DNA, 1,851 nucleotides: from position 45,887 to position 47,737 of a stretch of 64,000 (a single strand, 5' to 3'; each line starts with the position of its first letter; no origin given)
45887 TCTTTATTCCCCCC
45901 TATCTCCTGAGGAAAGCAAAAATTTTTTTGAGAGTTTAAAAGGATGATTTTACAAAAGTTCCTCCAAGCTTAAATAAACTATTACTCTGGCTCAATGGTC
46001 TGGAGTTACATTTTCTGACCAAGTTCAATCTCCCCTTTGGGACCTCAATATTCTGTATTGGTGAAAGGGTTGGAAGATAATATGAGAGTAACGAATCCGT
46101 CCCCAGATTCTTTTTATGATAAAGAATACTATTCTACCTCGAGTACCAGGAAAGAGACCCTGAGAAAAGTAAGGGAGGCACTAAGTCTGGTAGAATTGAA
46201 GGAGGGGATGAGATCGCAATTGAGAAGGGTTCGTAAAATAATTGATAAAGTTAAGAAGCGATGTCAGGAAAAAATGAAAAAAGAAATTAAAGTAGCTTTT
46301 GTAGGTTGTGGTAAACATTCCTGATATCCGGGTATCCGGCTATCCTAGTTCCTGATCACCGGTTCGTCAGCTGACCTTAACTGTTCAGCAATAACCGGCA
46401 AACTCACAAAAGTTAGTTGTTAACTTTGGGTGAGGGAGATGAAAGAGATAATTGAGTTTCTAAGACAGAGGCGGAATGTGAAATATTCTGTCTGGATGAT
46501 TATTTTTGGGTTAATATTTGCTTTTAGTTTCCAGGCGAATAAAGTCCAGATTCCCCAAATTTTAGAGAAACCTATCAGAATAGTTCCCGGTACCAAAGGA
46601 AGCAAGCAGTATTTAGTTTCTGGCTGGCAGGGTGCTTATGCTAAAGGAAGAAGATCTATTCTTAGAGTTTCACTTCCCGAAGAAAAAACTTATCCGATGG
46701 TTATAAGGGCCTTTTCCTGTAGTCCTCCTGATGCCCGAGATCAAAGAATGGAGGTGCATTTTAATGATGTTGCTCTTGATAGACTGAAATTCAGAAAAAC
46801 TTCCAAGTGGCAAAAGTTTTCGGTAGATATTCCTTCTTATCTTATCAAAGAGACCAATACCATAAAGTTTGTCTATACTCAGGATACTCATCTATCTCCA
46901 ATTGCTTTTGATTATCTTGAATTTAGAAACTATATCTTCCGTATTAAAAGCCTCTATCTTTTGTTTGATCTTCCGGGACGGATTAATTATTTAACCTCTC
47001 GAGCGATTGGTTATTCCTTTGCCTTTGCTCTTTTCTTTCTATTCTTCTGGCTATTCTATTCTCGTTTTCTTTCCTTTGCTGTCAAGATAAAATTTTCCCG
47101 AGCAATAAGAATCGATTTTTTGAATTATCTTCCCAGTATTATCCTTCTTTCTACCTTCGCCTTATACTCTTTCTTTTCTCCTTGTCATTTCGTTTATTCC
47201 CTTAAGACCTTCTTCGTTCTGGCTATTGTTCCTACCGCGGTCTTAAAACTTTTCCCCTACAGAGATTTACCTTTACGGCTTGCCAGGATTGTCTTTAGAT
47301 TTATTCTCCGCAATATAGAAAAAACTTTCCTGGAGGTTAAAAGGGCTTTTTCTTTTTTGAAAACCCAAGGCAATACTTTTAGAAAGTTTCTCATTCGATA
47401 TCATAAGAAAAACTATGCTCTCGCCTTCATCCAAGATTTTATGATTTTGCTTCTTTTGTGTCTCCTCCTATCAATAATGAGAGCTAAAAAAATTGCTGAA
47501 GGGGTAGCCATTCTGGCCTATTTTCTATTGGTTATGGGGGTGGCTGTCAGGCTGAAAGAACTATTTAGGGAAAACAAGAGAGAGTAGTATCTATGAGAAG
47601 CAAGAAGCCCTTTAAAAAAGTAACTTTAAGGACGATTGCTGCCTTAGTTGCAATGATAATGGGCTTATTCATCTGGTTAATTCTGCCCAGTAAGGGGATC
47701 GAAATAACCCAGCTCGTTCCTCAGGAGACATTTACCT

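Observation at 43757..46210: About 1.65-kb GC-rich island carrying a B12-radical SAM gene, bounded by roughly 400-bp direct repeats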

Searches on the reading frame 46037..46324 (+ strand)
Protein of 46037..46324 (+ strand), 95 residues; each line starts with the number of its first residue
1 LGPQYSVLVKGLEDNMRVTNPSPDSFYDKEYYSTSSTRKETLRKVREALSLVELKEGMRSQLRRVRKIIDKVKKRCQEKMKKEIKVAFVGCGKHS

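Call 5: search_protein_families(library=pfam, proteins=[window:46037-46324:+], max_evalue=0.01)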
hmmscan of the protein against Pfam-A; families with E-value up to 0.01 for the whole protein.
window:46037-46324:+ (95 aa): 0 families

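Call 51: search_protein_families(library=pfam, proteins=[window:46082-46324:+], max_evalue=0.1)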
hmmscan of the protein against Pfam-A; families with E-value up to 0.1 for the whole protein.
window:46082-46324:+ (80 aa): 2 families
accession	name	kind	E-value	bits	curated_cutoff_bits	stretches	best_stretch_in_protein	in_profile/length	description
PF24393.1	Pepco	-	0.07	14.1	27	1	20-66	29-75/112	Pepco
PF21850.2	DUF6909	-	0.084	11.6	27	1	23-80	168-225/535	Family of unknown function (DUF6909)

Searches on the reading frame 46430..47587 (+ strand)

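Call 5: search_protein_families(library=pfam, proteins=[window:46430-47587:+], max_evalue=0.01)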
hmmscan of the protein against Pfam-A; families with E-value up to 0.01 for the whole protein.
window:46430-47587:+ (385 aa): 1 family
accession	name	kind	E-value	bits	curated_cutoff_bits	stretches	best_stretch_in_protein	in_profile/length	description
PF03170.19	BcsB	-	0.0058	15.5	21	1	106-153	59-108/606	Bacterial cellulose synthase subunit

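Call 41: search_protein_families(library=ncbifam, proteins=[window:46430-47587:+], max_evalue=0.001)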
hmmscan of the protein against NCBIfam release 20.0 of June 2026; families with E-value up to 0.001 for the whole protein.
window:46430-47587:+ (385 aa): 0 families
